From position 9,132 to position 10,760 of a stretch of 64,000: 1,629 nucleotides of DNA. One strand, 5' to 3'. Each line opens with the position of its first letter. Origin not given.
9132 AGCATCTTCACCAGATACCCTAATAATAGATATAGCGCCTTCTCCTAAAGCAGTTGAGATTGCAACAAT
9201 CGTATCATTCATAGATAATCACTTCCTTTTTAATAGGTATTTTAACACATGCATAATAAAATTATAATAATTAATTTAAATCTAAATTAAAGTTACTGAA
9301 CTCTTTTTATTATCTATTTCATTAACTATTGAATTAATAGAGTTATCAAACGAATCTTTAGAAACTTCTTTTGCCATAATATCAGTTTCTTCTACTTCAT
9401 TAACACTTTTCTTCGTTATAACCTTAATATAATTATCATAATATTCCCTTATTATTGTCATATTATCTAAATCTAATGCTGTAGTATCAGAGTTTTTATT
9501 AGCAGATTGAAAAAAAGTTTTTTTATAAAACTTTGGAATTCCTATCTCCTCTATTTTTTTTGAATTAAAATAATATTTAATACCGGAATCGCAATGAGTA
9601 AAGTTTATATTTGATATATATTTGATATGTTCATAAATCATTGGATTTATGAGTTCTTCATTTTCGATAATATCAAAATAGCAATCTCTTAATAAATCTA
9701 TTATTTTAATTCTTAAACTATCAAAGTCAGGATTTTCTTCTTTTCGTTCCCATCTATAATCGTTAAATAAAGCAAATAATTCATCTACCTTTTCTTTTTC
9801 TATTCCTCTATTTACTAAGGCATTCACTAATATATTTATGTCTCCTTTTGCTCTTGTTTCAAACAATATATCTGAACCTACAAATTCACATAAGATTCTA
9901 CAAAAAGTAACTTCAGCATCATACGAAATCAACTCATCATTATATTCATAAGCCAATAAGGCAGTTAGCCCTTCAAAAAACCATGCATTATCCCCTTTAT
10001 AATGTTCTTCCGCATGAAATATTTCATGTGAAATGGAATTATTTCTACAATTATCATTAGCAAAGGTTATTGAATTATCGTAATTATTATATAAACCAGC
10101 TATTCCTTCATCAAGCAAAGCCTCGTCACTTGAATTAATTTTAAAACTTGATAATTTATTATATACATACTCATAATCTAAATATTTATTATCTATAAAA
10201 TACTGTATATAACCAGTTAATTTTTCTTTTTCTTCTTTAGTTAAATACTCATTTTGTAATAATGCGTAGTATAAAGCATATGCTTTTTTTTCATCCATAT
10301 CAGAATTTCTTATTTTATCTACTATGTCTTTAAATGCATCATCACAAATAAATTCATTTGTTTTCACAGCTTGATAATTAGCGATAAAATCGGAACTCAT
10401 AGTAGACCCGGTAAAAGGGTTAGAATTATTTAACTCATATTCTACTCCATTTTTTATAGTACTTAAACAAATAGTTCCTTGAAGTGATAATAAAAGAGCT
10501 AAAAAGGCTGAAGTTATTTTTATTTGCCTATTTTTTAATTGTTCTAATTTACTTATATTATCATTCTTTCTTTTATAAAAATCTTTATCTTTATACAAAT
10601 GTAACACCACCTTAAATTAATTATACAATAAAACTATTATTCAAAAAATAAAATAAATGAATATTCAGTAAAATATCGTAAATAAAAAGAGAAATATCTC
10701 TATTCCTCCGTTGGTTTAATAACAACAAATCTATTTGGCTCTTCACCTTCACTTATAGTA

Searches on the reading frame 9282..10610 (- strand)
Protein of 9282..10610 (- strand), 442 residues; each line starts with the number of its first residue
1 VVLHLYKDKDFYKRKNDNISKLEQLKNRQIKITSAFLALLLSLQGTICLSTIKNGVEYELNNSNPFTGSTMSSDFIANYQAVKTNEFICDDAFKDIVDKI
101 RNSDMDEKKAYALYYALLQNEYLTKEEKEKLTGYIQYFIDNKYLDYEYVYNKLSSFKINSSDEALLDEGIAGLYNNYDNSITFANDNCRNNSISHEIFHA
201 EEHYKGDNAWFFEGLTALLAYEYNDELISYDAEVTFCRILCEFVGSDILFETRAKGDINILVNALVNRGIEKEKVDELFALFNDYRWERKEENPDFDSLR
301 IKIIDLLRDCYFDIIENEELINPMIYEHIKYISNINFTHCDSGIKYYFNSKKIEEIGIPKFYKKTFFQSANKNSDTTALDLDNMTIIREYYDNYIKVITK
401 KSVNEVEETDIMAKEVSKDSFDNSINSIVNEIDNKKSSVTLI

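Call 6: search_protein_families(library=pfam, proteins=[window:9282-10610:-])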
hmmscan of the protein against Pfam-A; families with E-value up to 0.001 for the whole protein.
window:9282-10610:- (442 aa): 0 families

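Call 11: search_protein_families(library=pfam, proteins=[window:9282-10610:-], max_evalue=10)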
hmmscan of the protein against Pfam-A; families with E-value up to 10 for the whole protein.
window:9282-10610:- (442 aa): 2 families
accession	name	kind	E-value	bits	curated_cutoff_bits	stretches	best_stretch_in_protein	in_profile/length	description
PF21305.2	type_II_gspD_N0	-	0.016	15.5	27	1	76-120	12-56/71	GspD-like, N0 domain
PF14771.11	DUF4476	-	1.2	9.9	22.5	1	88-132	2-45/91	Domain of unknown function (DUF4476)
